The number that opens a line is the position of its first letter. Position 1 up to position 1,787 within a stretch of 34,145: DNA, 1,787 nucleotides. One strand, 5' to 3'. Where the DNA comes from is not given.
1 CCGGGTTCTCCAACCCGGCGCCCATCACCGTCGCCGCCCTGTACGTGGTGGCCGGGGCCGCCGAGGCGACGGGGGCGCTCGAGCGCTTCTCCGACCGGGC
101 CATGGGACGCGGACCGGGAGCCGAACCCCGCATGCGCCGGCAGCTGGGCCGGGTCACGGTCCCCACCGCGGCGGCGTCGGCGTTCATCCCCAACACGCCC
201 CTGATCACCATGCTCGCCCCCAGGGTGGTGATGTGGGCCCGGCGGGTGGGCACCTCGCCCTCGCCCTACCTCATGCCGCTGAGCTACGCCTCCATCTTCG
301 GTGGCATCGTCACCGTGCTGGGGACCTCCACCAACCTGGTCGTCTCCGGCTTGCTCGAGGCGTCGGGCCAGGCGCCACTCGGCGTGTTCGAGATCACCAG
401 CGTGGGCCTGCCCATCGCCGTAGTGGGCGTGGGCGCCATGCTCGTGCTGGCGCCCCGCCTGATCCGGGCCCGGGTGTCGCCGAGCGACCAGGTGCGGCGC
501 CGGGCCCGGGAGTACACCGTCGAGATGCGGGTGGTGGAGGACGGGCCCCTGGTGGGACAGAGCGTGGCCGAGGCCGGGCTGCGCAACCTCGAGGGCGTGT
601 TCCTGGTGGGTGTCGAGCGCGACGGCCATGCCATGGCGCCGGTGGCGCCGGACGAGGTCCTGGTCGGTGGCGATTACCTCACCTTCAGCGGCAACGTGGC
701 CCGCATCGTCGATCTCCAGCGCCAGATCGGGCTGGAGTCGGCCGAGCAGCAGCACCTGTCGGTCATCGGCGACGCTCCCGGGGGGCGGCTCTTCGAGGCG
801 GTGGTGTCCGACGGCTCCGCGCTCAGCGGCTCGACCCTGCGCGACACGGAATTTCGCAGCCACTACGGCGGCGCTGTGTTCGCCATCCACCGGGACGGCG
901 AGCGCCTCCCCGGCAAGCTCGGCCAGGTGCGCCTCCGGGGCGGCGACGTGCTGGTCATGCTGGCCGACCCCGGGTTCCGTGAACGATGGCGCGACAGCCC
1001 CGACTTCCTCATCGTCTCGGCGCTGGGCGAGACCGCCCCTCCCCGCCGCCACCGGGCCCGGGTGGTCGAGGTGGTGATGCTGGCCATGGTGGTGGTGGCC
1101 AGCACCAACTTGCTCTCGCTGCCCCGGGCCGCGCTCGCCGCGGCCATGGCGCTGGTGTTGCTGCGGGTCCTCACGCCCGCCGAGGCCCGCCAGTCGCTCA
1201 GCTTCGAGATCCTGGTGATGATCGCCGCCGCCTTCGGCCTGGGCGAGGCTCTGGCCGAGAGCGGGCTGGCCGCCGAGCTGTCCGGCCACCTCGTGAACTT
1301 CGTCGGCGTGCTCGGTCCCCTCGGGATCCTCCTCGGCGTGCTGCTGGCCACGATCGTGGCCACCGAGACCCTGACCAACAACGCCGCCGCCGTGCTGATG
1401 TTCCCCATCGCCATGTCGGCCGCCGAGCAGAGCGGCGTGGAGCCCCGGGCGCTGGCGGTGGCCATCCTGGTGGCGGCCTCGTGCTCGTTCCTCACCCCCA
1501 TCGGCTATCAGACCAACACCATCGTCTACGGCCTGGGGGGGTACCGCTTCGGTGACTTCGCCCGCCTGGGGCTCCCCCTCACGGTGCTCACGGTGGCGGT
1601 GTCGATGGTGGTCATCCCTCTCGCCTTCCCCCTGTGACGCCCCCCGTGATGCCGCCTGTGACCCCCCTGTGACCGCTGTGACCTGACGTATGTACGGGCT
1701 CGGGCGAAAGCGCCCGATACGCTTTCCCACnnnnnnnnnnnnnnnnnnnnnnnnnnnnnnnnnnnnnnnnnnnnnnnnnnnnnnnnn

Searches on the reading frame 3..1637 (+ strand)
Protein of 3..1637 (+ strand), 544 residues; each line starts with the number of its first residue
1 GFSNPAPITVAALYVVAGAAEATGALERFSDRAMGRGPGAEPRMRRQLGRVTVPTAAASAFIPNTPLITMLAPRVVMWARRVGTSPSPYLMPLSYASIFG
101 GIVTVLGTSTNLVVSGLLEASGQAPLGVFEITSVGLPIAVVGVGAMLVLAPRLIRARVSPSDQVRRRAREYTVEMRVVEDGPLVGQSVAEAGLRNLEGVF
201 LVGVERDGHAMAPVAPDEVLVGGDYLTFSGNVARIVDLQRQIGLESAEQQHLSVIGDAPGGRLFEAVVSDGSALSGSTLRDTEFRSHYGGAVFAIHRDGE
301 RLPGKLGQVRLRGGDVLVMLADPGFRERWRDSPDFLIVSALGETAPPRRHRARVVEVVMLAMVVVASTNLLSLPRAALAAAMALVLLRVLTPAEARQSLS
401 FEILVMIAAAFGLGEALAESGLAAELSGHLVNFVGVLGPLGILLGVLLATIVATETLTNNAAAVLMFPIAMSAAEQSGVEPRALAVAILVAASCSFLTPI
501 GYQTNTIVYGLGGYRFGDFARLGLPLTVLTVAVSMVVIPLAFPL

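Call 38: search_protein_families(library=pfam, proteins=[window:3-1637:+], max_evalue=0.001)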
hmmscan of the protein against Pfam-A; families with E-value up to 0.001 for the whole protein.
window:3-1637:+ (544 aa): 3 families
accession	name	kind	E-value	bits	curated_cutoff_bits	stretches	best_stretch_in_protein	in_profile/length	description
PF03600.22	CitMHS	-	6.1e-56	190.4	31.9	1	1-488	36-335/336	Citrate transporter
PF02080.26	TrkA_C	-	2e-21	76.1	27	2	173-242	2-70/71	TrkA-C domain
PF00939.25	Na_sulph_symp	-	3.2e-14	53.2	27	1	357-538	275-462/472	Sodium:sulfate symporter transmembrane region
